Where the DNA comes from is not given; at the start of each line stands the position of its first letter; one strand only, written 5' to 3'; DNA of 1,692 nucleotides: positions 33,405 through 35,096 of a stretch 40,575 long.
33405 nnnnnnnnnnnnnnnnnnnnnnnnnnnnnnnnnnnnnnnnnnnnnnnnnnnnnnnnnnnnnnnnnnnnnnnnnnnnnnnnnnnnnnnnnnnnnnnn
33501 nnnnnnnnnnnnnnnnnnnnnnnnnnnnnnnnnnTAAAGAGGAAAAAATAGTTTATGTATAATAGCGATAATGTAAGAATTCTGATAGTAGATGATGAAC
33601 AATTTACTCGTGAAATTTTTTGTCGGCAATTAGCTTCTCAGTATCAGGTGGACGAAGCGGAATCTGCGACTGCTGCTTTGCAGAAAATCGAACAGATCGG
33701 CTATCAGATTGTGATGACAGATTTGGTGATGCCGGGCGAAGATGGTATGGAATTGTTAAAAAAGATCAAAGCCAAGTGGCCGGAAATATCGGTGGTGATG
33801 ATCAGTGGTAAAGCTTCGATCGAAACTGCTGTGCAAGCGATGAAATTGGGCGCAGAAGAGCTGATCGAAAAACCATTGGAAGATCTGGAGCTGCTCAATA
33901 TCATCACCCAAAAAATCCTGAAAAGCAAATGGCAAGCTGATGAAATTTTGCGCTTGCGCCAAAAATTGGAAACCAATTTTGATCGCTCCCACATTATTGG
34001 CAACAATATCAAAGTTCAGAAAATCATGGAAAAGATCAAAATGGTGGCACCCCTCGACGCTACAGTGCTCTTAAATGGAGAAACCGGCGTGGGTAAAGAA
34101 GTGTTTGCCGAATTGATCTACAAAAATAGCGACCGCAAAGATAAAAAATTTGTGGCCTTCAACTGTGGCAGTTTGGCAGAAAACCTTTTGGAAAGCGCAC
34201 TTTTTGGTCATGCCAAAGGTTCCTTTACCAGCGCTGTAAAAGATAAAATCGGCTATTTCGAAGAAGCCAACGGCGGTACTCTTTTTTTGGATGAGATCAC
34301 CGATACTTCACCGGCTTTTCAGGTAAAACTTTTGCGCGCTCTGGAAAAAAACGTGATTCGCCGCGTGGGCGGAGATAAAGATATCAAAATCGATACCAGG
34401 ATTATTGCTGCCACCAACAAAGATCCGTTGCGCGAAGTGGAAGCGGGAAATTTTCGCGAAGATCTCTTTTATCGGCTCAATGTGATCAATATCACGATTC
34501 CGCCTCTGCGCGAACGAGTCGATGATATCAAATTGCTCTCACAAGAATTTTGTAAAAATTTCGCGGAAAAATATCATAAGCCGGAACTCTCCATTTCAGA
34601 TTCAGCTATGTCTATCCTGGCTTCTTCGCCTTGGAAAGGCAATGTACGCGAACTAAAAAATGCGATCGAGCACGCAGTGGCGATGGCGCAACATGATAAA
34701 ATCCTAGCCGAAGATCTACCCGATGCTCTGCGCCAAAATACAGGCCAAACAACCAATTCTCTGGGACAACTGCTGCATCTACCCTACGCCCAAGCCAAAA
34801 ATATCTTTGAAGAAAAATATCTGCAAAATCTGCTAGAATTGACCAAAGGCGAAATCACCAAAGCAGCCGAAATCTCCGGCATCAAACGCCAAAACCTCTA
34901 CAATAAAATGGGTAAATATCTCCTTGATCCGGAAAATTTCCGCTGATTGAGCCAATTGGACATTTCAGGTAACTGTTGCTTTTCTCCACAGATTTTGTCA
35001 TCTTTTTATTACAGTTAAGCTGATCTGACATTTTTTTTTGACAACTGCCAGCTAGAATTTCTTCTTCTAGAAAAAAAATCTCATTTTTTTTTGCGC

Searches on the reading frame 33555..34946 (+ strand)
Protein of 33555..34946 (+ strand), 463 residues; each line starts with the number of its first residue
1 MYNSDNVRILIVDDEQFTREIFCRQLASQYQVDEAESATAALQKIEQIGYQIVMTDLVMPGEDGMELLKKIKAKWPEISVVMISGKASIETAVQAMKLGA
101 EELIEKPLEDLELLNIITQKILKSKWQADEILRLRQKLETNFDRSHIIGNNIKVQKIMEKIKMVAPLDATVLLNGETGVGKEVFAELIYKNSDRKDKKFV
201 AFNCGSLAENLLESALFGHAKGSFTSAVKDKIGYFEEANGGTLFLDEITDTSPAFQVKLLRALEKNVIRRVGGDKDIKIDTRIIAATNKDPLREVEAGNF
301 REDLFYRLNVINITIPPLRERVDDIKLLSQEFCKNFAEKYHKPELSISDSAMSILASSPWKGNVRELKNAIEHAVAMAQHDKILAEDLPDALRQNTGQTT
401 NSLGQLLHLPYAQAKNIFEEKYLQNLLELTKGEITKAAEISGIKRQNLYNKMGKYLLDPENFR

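Call 11: search_protein_families(library=pfam, proteins=[window:33555-34946:+], max_evalue=0.01)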
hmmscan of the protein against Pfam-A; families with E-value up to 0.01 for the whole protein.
window:33555-34946:+ (463 aa): 8 families
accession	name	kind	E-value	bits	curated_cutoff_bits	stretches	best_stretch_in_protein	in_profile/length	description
PF00158.32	Sigma54_activat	-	4.8e-67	225.3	20.2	1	147-313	1-167/168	Sigma-54 interaction domain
PF00072.30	Response_reg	-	1.2e-25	90.3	30.2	1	9-117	1-110/111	Response regulator receiver domain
PF25601.1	AAA_lid_14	-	2.6e-24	85.3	27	1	319-401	1-83/87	AAA+ ATPase lid domain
PF14532.12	Sigma54_activ_2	-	1.8e-18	67.5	25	1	148-318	1-138/138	Sigma-54 interaction domain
PF07728.20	AAA_5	-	3.8e-09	37.1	22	1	171-294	2-127/139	AAA domain (dynein-related subfamily)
PF02954.25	HTH_8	-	1.3e-08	34.9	22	1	418-455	5-42/42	Bacterial regulatory protein, Fis family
PF07724.20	AAA_2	-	1.9e-05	25.2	27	1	170-288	5-124/166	AAA domain (Cdc48 subfamily)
PF00004.35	AAA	-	0.00068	20.5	21.2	1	171-289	1-110/131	ATPase family associated with various cellular activities (AAA)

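Call 13: find_encoding_contigs(protein=window:33555-34946:+, flank=4000, max_places=10)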
Protein window:33555-34946:+ (463 aa): no gene with exactly this product is on record in the collection.

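Call 20: find_homologous_proteins(query=window:33555-34946:+, max_evalue=1e-100)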
Query window:33555-34946:+ (463 aa): 421 proteins with E <= 1e-100 among 8000 candidates; the best 120 are listed.
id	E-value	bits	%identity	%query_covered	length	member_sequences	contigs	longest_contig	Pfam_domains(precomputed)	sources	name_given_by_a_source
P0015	0.0e+0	1010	100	100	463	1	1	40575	PF00158.33,PF07724.21,PF25601.2,PF02954.26,PF14532.13,PF07728.21,PF00072.31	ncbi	ncbi:MAG: sigma-54 dependent transcriptional regulator [Candidatus Cloacimonadales bacterium]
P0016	9.9e-271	916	90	100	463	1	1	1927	PF00158.33,PF07724.21,PF25601.2,PF02954.26,PF14532.13,PF07728.21,PF00072.31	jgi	-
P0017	5.8e-235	798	79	100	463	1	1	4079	PF00158.33,PF25601.2,PF02954.26,PF14532.13,PF07728.21,PF00072.31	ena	-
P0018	1.3e-232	791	78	100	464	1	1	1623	PF00158.33,PF25601.2,PF02954.26,PF14532.13,PF07728.21,PF00072.31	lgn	-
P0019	2.2e-230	783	79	100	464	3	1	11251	PF00158.33,PF25601.2,PF02954.26,PF14532.13,PF07728.21,PF00072.31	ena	-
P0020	1.5e-224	764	76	100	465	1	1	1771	PF00158.33,PF25601.2,PF02954.26,PF14532.13,PF07728.21,PF00072.31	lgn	-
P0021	2.2e-222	757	76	100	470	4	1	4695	PF00158.33,PF07724.21,PF25601.2,PF02954.26,PF14532.13,PF07728.21,PF00072.31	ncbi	-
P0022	5.3e-192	657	65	98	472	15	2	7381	PF00158.33,PF07724.21,PF25601.2,PF02954.26,PF00004.36,PF14532.13,PF07728.21,PF00072.31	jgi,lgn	jgi:DNA-binding NtrC family response regulator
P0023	6.7e-189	647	62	100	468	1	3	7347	PF00158.33,PF07724.21,PF25601.2,PF02954.26,PF14532.13,PF07728.21,PF00072.31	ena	-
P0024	7.6e-189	646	64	99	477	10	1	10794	PF00158.33,PF25601.2,PF02954.26,PF14532.13,PF07728.21,PF00072.31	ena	-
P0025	2.6e-188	645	62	100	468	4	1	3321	PF00158.33,PF07724.21,PF25601.2,PF02954.26,PF00004.36,PF14532.13,PF07728.21,PF00072.31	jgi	-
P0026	5.7e-188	644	63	100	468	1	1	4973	PF00158.33,PF07724.21,PF25601.2,PF02954.26,PF14532.13,PF07728.21,PF00072.31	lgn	-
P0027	1.8e-187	642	62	100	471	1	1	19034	PF00158.33,PF07724.21,PF25601.2,PF14532.13,PF07728.21,PF00072.31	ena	-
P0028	1.9e-187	642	64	98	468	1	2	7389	PF00158.33,PF07724.21,PF25601.2,PF02954.26,PF14532.13,PF07728.21,PF00072.31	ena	-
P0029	2.8e-187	641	64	98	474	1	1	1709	PF00158.33,PF07724.21,PF25601.2,PF02954.26,PF00004.36,PF14532.13,PF07728.21,PF00072.31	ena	-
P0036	1.0e-186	639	63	100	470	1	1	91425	PF00158.33,PF07724.21,PF25601.2,PF02954.26,PF14532.13,PF07728.21,PF00072.31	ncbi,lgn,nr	ncbi:MAG: sigma-54 dependent transcriptional regulator [Candidatus Cloacimonetes bacterium]|nr:sigma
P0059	2.4e-184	632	63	100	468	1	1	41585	PF00158.33,PF07724.21,PF25601.2,PF02954.26,PF14532.13,PF07728.21,PF00072.31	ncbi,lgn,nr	ncbi:MAG: sigma-54 dependent transcriptional regulator [Candidatus Cloacimonadota bacterium]|nr:sigm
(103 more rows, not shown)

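Call 23: find_encoding_contigs(protein=P0016, flank=5000)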
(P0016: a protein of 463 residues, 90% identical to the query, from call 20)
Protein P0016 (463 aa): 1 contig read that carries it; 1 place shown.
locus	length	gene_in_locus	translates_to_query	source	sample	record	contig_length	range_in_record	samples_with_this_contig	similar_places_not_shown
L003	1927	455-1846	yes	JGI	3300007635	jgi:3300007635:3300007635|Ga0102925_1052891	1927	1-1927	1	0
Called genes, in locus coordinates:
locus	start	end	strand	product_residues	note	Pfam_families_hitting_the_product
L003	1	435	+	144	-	?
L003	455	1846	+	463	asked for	PF00072:Response_reg, PF00158:Sigma54_activat, PF14532:Sigma54_activ_2, PF07724:AAA_2 (weak), PF07728:AAA_5, PF25601:AAA_lid_14, PF02954:HTH_8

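Call 24: find_encoding_contigs(protein=P0019, flank=6000)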
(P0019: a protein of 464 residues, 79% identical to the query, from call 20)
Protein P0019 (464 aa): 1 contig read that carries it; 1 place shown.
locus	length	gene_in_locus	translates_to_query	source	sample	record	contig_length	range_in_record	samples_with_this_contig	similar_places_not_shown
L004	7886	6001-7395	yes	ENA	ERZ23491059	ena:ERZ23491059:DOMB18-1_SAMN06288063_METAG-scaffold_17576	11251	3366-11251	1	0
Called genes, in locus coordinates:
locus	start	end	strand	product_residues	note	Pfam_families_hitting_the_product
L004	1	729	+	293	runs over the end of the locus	PF00009:GTP_EFTU (faint), PF00350:Dynamin_N (faint), PF01926:MMR_HSR1, PF02421:FeoB_N, PF03193:RsgA_GTPase (faint), PF04548:AIG1 (weak), PF10662:PduV-EutP (weak), PF07650:KH_2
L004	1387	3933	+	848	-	PF00072:Response_reg, PF00512:HisKA, PF02518:HATPase_c, PF00072:Response_reg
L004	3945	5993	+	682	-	PF00989:PAS (faint), PF13188:PAS_8 (weak), PF00512:HisKA (faint), PF02518:HATPase_c, PF13589:HATPase_c_3 (weak)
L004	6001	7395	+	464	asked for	PF00072:Response_reg, PF00158:Sigma54_activat, PF14532:Sigma54_activ_2, PF07728:AAA_5, PF25601:AAA_lid_14, PF02954:HTH_8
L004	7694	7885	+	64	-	?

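Call 25: find_encoding_contigs(protein=P0017, flank=5000)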
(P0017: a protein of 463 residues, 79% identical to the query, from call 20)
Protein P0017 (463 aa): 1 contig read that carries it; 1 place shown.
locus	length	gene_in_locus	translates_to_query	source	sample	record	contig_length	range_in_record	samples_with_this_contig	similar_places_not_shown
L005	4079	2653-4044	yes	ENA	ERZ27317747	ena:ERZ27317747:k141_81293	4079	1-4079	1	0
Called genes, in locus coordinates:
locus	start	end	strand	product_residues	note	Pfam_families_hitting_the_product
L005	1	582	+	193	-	?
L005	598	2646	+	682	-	PF00512:HisKA (faint), PF02518:HATPase_c, PF14501:HATPase_c_5 (weak)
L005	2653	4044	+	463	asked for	PF00072:Response_reg, PF00158:Sigma54_activat, PF14532:Sigma54_activ_2, PF07728:AAA_5, PF25601:AAA_lid_14, PF02954:HTH_8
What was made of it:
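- Contigs of three relatives end within 35-490 nt after the activator gene (calls 23-25).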

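Call 26: find_encoding_contigs(protein=P0021, flank=5000)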
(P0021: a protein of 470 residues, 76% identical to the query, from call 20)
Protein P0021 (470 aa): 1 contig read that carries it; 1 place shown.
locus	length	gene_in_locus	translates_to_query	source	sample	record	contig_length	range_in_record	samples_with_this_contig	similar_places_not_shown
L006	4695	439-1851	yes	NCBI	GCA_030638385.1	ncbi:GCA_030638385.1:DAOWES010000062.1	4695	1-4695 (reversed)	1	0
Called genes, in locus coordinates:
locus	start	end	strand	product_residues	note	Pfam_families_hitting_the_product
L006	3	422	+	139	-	PF13581:HATPase_c_2 (weak), PF02518:HATPase_c, PF13589:HATPase_c_3 (weak), PF14501:HATPase_c_5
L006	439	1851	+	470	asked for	PF00072:Response_reg, PF00158:Sigma54_activat, PF14532:Sigma54_activ_2, PF07724:AAA_2 (weak), PF07728:AAA_5 (weak), PF25601:AAA_lid_14, PF02954:HTH_8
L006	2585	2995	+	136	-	-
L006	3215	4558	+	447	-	PF00482:T2SSF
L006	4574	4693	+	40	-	?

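Call 35: find_related_loci(query=window:33555-34946:+, collection=genome_contigs, flank=10000)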
Query window:33555-34946:+ (463 aa) in genome_contigs; peptide patterns used: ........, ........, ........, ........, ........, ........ (x = any residue, [..] = any of these).
139 stretches matched a pattern; 22 encode a relative of the query (tblastn E <= 1e-3); 22 distinct loci.
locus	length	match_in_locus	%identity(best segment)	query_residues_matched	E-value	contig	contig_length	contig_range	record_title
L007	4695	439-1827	76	1-463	0e+0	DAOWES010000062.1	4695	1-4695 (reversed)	MAG TPA_asm: Candidatus Cloacimonadota bacterium isolate CSMAG_1945 CSMAG_1945_k141_456335_length_4695_cov_8.0000, whole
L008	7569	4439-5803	41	5-458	4e-103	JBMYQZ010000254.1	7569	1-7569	MAG: Limisphaerales bacterium isolate ME_XS_2303_bin_8 ME_XS_2303_bin_8_309, whole genome shotgun sequence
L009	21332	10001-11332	40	9-455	6e-95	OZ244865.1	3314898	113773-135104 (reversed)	MAG: Limisphaerales bacterium isolate 5eb3c5e2-f979-4c09-a8a1-467989e74c88 genome assembly, chromosome: 1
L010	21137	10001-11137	42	8-388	8e-93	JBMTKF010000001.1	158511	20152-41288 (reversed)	MAG: Flavobacteriaceae bacterium isolate CJ_V5_S11_100percent_par_CJ_V5_S11_metabat.81 NODE_15_length_158511_cov_8.04105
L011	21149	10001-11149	44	2-388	1e-91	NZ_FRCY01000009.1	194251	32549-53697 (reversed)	Cyclobacterium lianum strain CGMCC 1.6102, whole genome shotgun sequence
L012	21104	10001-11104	44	8-378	1e-91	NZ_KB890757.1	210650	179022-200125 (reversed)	Echinicola pacifica DSM 19836 B050DRAFT_scaffold_6.7, whole genome shotgun sequence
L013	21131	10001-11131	43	8-388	2e-87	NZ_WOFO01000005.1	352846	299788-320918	Cyclobacterium sp. SYSU L10401 NODE_5_length_352846_cov_167.781640, whole genome shotgun sequence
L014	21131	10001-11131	43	8-388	1e-86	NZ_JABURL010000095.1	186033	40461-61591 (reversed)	MAG: Cyclobacterium sp. isolate Bin_11 NODE_19_length_186033_cov_14.3242, whole genome shotgun sequence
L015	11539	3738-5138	34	6-452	1e-81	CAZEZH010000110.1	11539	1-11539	MAG TPA_asm: uncultured Halochromatium sp. isolate SRP332253_co1_223 genome assembly, contig: NODE_9431_length_11539_cov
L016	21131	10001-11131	43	8-388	3e-86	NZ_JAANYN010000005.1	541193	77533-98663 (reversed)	Cyclobacterium plantarum strain GBPx2 NODE_5_length_541193_cov_92.578020, whole genome shotgun sequence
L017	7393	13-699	39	233-455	1e-40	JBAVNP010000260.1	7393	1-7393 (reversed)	MAG: Sedimentisphaerales bacterium isolate MFD03833_ilm_asm_bin2 k127_32212, whole genome shotgun sequence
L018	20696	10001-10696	31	137-398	1e-23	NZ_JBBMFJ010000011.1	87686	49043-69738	Ventrimonas faecis strain CLA-AP-H27 CLA-AP-H27_contig_11_length_87686, whole genome shotgun sequence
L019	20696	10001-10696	29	137-398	9e-23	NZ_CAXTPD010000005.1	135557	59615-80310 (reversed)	Lacrimispora indolis SR3 isolate CC00457 CC00457_5_NODE_5_length_135557_cov_134.916726, whole genome shotgun sequence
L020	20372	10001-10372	29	2-121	6e-12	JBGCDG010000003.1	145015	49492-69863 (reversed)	MAG: Roseobacter sp. isolate SGMAG-79 contig3, whole genome shotgun sequence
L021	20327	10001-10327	28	7-114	8e-10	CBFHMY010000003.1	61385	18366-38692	MAG: uncultured Aliarcobacter sp. isolate AGTU_21_bin_29_indstr genome assembly, contig: AGTU_21_bin_29_indstr_c3, whole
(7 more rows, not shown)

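Call 36: find_encoding_contigs(protein=P0036, flank=10000, max_places=2)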
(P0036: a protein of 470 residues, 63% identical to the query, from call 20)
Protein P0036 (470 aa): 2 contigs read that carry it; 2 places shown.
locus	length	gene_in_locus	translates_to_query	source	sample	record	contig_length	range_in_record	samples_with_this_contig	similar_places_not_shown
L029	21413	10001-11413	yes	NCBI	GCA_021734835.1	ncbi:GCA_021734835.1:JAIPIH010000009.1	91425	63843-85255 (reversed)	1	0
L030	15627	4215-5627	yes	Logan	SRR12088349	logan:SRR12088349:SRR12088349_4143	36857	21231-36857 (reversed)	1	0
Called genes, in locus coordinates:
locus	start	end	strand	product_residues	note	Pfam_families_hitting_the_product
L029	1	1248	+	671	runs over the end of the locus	PF00884:Sulfatase, PF16347:SGSH_C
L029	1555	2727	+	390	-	PF04748:Polysacc_deac_2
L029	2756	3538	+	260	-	PF02673:BacA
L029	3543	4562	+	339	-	PF06144:DNA_pol3_delta, PF21694:DNA_pol3_delta_C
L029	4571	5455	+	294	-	PF00350:Dynamin_N (faint), PF01926:MMR_HSR1, PF02421:FeoB_N, PF03193:RsgA_GTPase (faint), PF10662:PduV-EutP (weak), PF20720:nSTAND3 (weak), PF00009:GTP_EFTU (weak), PF07650:KH_2, +1 more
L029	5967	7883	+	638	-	PF00072:Response_reg, PF00989:PAS (faint), PF13426:PAS_9 (weak), PF00512:HisKA, PF02518:HATPase_c, PF00072:Response_reg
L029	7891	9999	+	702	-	PF00512:HisKA (faint), PF02518:HATPase_c, PF14501:HATPase_c_5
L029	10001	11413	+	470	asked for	PF00072:Response_reg, PF00158:Sigma54_activat, PF14532:Sigma54_activ_2, PF07724:AAA_2, PF07728:AAA_5, PF25601:AAA_lid_14, PF02954:HTH_8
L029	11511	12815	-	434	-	PF09594:GT87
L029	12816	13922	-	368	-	PF09594:GT87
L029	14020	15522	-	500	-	PF01266:DAO (faint), PF01593:Amino_oxidase, PF01946:Thi4 (weak), PF07992:Pyr_redox_2 (faint), PF12831:FAD_oxidored (faint), PF13450:NAD_binding_8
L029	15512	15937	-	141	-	PF04138:GtrA_DPMS_TM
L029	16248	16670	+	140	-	-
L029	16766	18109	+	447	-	PF28597:T2SSF_N (faint), PF00482:T2SSF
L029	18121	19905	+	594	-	PF00437:T2SSE, PF25199:nSTAND_NTPase5 (weak)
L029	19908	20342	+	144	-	-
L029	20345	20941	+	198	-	-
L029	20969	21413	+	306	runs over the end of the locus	-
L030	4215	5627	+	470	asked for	PF00072:Response_reg, PF00158:Sigma54_activat, PF14532:Sigma54_activ_2, PF07724:AAA_2, PF07728:AAA_5, PF25601:AAA_lid_14, PF02954:HTH_8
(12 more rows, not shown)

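Call 37: find_encoding_contigs(protein=P0059, flank=10000, max_places=2)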
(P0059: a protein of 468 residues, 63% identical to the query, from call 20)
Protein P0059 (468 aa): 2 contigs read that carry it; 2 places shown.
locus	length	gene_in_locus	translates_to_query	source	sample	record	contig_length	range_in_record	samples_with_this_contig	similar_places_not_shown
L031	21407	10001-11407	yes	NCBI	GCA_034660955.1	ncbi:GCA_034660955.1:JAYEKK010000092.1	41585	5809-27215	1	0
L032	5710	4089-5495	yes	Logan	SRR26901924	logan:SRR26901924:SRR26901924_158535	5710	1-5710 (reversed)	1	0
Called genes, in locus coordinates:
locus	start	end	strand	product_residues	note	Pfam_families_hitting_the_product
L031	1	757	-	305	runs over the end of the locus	PF01636:APH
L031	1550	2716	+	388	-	PF04748:Polysacc_deac_2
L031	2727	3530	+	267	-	PF02673:BacA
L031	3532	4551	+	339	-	PF06144:DNA_pol3_delta, PF21694:DNA_pol3_delta_C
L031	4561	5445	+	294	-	PF00009:GTP_EFTU, PF00350:Dynamin_N (faint), PF01926:MMR_HSR1, PF02421:FeoB_N, PF04548:AIG1 (weak), PF09439:SRPRB (weak), PF10662:PduV-EutP (weak), PF07650:KH_2, +1 more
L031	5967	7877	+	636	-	PF00072:Response_reg, PF00989:PAS (faint), PF13426:PAS_9, PF00512:HisKA, PF02518:HATPase_c, PF00072:Response_reg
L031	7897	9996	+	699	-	PF00512:HisKA (weak), PF02518:HATPase_c, PF14501:HATPase_c_5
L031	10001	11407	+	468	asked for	PF00072:Response_reg, PF00158:Sigma54_activat, PF14532:Sigma54_activ_2, PF07724:AAA_2, PF07728:AAA_5, PF25601:AAA_lid_14, PF02954:HTH_8 (weak)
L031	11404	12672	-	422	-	PF09594:GT87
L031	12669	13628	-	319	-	PF00535:Glycos_transf_2, PF10111:Glyco_tranf_2_2, PF13641:Glyco_tranf_2_3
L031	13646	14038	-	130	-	PF04138:GtrA_DPMS_TM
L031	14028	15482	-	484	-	-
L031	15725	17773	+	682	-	-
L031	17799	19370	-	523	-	PF01266:DAO (faint), PF01593:Amino_oxidase, PF13450:NAD_binding_8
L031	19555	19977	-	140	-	PF04138:GtrA_DPMS_TM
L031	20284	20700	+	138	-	-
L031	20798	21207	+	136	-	-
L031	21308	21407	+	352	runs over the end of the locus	PF00482:T2SSF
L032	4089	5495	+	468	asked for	PF00072:Response_reg, PF00158:Sigma54_activat, PF14532:Sigma54_activ_2, PF07724:AAA_2, PF07728:AAA_5, PF25601:AAA_lid_14, PF02954:HTH_8 (weak)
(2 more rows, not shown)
